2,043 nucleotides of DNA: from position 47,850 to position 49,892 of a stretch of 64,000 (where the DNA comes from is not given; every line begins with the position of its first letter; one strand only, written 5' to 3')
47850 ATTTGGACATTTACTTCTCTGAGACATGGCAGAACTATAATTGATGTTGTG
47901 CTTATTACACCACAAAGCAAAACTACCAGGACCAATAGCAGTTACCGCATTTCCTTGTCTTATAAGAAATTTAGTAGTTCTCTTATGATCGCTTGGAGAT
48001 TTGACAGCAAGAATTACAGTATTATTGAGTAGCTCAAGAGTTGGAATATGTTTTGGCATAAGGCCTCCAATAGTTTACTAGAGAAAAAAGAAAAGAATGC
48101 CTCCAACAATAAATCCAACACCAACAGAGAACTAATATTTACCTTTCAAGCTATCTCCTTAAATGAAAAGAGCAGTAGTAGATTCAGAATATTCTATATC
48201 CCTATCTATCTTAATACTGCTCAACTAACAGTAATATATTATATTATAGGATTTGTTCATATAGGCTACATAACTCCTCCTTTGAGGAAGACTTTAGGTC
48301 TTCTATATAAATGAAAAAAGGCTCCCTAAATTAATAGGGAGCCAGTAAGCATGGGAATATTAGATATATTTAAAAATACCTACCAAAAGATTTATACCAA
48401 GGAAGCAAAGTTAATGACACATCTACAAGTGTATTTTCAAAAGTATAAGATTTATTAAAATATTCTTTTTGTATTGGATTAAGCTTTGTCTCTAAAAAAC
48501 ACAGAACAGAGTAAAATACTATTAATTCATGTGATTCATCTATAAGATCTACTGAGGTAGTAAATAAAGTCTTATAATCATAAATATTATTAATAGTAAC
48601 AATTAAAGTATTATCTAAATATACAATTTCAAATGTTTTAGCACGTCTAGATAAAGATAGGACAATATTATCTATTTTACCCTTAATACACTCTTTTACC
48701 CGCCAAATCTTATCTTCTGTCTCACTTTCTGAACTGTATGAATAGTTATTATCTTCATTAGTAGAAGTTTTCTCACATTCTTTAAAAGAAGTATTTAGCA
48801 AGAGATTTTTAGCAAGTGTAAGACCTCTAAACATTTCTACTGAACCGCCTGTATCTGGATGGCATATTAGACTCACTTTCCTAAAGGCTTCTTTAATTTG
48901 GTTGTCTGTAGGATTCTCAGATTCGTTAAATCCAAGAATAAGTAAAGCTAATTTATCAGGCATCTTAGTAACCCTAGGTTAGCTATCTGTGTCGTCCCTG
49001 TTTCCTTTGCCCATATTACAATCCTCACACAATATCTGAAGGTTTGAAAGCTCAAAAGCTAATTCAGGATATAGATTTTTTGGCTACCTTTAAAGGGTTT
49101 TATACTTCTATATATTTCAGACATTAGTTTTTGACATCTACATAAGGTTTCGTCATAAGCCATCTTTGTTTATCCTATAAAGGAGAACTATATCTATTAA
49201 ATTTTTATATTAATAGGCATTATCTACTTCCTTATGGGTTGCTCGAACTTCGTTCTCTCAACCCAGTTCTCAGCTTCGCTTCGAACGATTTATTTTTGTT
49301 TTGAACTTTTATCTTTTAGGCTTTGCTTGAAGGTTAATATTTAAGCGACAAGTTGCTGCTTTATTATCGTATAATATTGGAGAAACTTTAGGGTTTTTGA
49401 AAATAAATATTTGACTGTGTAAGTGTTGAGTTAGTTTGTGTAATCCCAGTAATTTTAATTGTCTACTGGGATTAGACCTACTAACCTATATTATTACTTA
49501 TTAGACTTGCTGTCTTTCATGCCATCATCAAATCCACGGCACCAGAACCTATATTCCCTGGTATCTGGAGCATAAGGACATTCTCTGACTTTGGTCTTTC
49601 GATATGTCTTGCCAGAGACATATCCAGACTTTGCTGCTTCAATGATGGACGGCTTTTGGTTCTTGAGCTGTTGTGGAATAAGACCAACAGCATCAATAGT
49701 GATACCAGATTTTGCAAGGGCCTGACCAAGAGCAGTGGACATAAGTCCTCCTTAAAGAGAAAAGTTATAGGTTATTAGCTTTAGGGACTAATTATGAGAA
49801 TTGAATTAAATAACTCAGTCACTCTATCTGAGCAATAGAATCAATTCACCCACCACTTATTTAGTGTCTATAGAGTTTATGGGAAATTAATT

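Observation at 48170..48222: Twice-occurring ~55-nt element with compensatory base-pair changes (structured RNA or PeSL-like promoter stem-loop)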

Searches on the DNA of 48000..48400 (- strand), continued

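Call 108: search_with_rna_model(model_id=R2, sources=[L212, L213, L214, L215, L216, L217, L218, L219, L220, L221, L103, L097, L092, L209, L222, L223, L203, L082, L117, L118, L119, L120, L121, L122, L123, L124, L125, L126, L127, L128, L129, L130, L131, L132, L133, L134, L135, L136, L137, L138, L139, L140, L141, L142, L143, L144, L145, L146, L147, L148, L149, L150, L151, L152, L153, L154, L155, L156, L157, L158, L159, L160, L161, L162, L163, L164, L165, L166, L167, L168, L169, L170, L171, L172, L173, L174, L175, L176, L177, L178, L179, L180, L181, L182, L183, L184, L185, L186, L187, L188, L189, L190, L191, L192, L193, L194, L195, L196], filters=default, max_evalue=5, show_alignments=0)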
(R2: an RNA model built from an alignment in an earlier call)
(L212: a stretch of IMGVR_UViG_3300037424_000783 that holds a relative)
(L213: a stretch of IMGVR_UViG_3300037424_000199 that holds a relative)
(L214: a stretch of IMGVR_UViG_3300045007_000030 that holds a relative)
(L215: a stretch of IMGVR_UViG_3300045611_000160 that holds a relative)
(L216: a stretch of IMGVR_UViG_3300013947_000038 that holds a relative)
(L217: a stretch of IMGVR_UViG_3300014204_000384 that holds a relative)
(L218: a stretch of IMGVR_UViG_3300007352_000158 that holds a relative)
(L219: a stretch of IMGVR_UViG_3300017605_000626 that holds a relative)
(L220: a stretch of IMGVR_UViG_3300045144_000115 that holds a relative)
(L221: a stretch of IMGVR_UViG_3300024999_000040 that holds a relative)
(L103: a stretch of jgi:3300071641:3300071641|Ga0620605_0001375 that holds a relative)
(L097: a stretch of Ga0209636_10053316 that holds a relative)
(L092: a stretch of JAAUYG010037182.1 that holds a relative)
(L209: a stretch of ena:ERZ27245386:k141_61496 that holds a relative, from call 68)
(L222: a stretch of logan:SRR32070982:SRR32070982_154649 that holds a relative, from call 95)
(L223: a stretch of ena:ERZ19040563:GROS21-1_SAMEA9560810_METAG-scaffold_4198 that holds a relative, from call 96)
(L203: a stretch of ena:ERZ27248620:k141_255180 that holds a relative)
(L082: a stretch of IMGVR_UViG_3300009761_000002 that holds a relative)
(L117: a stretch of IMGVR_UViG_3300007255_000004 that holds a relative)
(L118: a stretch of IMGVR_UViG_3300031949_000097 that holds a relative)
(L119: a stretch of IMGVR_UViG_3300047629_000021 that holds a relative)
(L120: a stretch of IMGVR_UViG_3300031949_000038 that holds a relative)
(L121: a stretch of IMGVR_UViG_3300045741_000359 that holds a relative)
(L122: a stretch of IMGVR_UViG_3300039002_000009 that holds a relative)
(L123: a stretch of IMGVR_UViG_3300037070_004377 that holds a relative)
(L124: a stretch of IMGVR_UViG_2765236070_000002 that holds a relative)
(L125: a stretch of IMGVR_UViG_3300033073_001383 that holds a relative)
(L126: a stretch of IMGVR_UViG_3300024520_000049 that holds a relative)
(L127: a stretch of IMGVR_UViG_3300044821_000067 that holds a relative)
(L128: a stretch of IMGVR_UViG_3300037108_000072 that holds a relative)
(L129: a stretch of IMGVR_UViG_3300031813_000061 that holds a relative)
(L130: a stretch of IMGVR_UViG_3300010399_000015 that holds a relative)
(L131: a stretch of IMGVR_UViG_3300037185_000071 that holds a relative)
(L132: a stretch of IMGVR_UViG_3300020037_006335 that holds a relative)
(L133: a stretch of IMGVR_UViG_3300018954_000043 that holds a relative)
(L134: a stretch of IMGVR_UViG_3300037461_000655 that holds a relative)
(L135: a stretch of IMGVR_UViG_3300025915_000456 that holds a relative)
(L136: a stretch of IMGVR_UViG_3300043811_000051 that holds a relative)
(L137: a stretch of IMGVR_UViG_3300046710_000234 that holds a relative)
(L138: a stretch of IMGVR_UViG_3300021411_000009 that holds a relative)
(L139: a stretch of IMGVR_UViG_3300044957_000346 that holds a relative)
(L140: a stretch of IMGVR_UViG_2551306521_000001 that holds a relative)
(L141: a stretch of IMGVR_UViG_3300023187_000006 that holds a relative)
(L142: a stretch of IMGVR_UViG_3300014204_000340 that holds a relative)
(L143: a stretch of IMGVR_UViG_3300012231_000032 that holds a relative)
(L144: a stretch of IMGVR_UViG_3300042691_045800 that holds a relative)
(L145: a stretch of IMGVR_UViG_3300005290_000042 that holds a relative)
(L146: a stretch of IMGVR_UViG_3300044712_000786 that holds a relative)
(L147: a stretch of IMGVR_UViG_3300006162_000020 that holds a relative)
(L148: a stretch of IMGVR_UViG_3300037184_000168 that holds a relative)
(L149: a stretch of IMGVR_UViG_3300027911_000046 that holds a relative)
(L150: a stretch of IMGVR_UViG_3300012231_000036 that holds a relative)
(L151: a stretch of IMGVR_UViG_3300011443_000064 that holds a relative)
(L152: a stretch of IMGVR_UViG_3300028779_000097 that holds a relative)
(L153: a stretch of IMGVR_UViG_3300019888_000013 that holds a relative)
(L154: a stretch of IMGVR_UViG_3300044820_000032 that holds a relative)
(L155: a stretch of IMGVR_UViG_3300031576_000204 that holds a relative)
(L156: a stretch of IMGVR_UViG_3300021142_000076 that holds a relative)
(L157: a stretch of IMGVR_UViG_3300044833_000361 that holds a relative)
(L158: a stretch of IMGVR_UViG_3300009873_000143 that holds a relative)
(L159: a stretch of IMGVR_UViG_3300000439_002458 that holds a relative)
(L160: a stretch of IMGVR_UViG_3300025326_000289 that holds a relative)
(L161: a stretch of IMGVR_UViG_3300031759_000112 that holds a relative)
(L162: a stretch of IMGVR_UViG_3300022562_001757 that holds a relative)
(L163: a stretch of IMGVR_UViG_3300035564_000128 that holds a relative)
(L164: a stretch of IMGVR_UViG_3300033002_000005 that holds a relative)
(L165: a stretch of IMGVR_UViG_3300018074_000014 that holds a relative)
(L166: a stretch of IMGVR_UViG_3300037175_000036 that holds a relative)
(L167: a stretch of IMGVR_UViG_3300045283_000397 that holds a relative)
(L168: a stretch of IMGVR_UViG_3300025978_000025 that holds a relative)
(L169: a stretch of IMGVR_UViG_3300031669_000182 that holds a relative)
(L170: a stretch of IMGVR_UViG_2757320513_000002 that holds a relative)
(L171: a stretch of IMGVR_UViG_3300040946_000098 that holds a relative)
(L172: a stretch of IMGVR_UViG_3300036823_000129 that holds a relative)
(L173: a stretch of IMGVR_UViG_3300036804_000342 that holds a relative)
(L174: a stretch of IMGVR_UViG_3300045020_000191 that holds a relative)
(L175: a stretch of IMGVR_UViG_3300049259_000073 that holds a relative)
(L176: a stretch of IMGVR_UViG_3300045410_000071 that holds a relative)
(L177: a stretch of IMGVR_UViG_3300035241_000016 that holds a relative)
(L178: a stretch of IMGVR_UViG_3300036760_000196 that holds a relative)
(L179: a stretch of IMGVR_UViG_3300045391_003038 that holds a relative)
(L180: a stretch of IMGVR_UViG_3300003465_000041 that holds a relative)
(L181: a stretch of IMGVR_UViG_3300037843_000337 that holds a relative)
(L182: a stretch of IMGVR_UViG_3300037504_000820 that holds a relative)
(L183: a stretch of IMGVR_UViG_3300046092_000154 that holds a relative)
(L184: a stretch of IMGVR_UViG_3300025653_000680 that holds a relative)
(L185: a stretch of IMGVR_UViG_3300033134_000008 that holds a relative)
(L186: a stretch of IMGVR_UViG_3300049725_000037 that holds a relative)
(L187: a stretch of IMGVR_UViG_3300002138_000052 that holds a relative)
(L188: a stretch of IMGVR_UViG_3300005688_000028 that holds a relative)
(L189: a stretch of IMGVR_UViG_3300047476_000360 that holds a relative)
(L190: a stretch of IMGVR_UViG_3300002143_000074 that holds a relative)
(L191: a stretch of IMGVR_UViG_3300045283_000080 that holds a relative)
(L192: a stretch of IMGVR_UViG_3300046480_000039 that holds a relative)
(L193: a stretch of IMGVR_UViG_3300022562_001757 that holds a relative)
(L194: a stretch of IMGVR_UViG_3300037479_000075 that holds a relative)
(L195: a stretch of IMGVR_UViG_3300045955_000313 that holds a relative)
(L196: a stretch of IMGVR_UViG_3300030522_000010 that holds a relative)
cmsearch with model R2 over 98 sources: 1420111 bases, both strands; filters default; matches with E-value up to 5: 6.
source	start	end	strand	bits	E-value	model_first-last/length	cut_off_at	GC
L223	1599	1656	+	73.4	3.4e-15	1-59/59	no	0.33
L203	19971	20032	+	73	4.3e-15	1-59/59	no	0.29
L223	1538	1597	+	72.1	7.3e-15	1-59/59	no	0.35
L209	12550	12604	+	64.3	8.1e-13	1-59/59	no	0.35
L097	3805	3854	+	23.1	0.05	1-59/59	no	0.24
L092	1374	1434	-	20.9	0.19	1-59/59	no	0.41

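Call 122: search_with_rna_model(model_id=R2, sources=[L224, L225, L226, L227, L228, L222], filters=off, max_evalue=1, show_alignments=2)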
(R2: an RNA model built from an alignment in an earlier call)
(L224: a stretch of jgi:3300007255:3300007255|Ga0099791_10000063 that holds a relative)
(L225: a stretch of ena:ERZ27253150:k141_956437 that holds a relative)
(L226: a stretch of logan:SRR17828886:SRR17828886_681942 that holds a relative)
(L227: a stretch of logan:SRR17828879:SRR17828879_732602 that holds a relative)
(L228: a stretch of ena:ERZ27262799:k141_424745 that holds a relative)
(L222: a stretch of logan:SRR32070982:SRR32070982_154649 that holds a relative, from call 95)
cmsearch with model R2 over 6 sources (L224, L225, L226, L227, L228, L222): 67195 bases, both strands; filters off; matches with E-value up to 1: 0.
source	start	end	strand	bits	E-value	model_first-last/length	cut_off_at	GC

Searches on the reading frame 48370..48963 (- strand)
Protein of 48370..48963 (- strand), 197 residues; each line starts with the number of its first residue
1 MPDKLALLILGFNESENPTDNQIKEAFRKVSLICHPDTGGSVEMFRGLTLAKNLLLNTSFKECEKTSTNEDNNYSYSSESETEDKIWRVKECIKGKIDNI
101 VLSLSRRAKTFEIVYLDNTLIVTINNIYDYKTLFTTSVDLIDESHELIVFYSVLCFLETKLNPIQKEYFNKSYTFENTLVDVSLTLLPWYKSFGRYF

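Call 16: search_protein_families(library=phrogs, proteins=[window:48370-48963:-])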
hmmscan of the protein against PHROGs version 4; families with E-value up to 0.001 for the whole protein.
window:48370-48963:- (197 aa): 2 families
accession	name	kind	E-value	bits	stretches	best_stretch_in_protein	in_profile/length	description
phrog_13942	-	unknown function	1.3e-05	25.7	1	4-55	15-64/336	-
phrog_15863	-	unknown function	0.00073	19.9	1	21-76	157-212/312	-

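Call 23: find_encoding_contigs(protein=window:48370-48963:-, flank=10000, max_places=10)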
Protein window:48370-48963:- (197 aa): 24 contigs read that carry it; 3 places shown.
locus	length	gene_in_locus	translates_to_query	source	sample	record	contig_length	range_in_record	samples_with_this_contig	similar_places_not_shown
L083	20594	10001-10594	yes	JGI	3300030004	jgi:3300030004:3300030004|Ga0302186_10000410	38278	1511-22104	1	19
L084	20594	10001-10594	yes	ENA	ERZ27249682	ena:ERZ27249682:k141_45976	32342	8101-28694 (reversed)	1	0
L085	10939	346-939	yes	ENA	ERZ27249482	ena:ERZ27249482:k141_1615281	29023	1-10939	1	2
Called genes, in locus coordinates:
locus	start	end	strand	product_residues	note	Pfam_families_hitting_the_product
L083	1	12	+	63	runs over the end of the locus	-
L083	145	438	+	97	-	-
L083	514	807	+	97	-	-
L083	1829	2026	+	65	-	-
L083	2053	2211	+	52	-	-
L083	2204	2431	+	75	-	-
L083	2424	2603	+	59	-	-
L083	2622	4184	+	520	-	-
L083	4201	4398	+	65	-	-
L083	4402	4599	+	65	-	-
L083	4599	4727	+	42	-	-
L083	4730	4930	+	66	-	-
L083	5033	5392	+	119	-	PF26820:Phage_T4_Y00F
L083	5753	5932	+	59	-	-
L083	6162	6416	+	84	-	PF13717:Zn_ribbon_4 (faint)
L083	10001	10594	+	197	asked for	-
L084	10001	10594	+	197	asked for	-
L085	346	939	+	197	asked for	-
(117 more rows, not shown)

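Call 94: find_homologous_proteins(query=window:48370-48963:-, max_evalue=0.001)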
Query window:48370-48963:- (197 aa): 5 proteins with E <= 0.001 among 77 candidates.
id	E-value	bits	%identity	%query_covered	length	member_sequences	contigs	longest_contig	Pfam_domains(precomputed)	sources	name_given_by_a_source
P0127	8.3e-125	432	99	100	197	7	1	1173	PF00226.37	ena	-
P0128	3.1e-49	185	99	45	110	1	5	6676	PF00226.37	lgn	-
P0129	6.9e-33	132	42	100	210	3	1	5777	-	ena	-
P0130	8.8e-30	122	41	99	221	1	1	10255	-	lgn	-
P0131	1.7e-23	101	36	100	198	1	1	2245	PF00226.37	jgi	jgi:curved DNA-binding protein CbpA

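Call 95: find_encoding_contigs(protein=P0130, flank=10000, max_places=4)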
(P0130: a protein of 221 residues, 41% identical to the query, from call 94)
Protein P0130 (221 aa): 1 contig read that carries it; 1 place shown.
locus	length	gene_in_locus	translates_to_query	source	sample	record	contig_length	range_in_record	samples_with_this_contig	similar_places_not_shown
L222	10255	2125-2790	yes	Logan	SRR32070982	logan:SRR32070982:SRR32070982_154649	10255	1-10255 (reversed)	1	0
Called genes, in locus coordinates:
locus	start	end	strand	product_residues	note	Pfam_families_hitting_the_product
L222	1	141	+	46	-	?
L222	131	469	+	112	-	-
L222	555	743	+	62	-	-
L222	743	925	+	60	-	-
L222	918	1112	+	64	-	-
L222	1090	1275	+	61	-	-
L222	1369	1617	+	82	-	-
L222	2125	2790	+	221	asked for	-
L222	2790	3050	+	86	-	-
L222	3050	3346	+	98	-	-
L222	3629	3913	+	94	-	-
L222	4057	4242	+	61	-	-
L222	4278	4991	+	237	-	PF02511:Thy1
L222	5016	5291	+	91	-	-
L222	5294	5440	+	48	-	-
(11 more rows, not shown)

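Call 96: find_encoding_contigs(protein=P0129, flank=10000, max_places=4)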
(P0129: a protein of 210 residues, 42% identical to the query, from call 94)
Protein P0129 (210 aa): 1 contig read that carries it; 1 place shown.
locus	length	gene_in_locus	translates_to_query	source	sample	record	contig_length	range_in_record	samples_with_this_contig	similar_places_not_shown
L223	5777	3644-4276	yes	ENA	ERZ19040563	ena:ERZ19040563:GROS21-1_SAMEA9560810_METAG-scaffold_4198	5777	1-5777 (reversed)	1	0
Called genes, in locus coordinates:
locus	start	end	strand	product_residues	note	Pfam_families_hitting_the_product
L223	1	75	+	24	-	?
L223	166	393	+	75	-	-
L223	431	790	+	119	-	PF26820:Phage_T4_Y00F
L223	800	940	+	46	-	-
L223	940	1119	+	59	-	-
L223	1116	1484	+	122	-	-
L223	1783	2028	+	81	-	-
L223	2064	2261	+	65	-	-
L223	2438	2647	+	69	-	-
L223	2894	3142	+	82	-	-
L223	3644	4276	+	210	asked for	-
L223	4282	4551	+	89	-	-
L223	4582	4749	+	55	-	-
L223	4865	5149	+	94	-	-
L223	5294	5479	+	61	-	-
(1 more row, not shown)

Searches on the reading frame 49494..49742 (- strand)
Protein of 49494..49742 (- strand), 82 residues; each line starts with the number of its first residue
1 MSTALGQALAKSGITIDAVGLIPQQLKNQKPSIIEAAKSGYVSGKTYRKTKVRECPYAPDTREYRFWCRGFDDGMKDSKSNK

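Call 67: find_homologous_proteins(query=A5, max_evalue=0.001)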
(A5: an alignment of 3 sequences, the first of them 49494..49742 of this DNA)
Query A5 (3 sequences) (82 aa, profile of the alignment): 6 proteins with E <= 0.001 among 36 candidates.
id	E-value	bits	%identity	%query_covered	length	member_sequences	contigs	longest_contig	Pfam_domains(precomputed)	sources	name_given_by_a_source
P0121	2.4e-40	154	100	100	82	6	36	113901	-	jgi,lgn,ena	jgi:hypothetical protein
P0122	1.5e-39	152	56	80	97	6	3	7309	-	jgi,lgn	jgi:hypothetical protein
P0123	8.3e-37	143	43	96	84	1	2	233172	-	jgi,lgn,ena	-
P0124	1.1e-36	143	65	80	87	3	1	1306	-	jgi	jgi:hypothetical protein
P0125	5.3e-32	128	54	84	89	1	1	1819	-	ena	-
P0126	2.1e-26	110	60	91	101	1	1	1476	-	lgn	-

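Call 68: find_encoding_contigs(protein=P0123, flank=10000, max_places=6)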
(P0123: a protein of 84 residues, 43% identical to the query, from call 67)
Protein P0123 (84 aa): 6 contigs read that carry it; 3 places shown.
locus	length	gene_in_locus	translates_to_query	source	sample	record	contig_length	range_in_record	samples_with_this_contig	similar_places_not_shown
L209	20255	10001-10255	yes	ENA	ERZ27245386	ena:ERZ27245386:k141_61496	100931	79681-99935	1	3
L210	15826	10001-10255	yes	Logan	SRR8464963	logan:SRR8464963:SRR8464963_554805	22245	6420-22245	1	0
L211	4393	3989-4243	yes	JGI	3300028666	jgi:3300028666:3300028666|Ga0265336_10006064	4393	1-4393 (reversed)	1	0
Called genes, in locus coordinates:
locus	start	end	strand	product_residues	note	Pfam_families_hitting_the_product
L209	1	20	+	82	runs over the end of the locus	-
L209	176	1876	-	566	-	-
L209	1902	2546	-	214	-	-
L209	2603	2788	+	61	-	-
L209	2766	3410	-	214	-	-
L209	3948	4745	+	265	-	-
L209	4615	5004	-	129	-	-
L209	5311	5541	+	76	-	-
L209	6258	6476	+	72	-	-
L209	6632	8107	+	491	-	-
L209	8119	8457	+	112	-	-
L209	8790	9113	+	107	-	-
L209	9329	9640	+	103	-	-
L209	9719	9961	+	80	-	-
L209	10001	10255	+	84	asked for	-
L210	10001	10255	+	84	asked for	-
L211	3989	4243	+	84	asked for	-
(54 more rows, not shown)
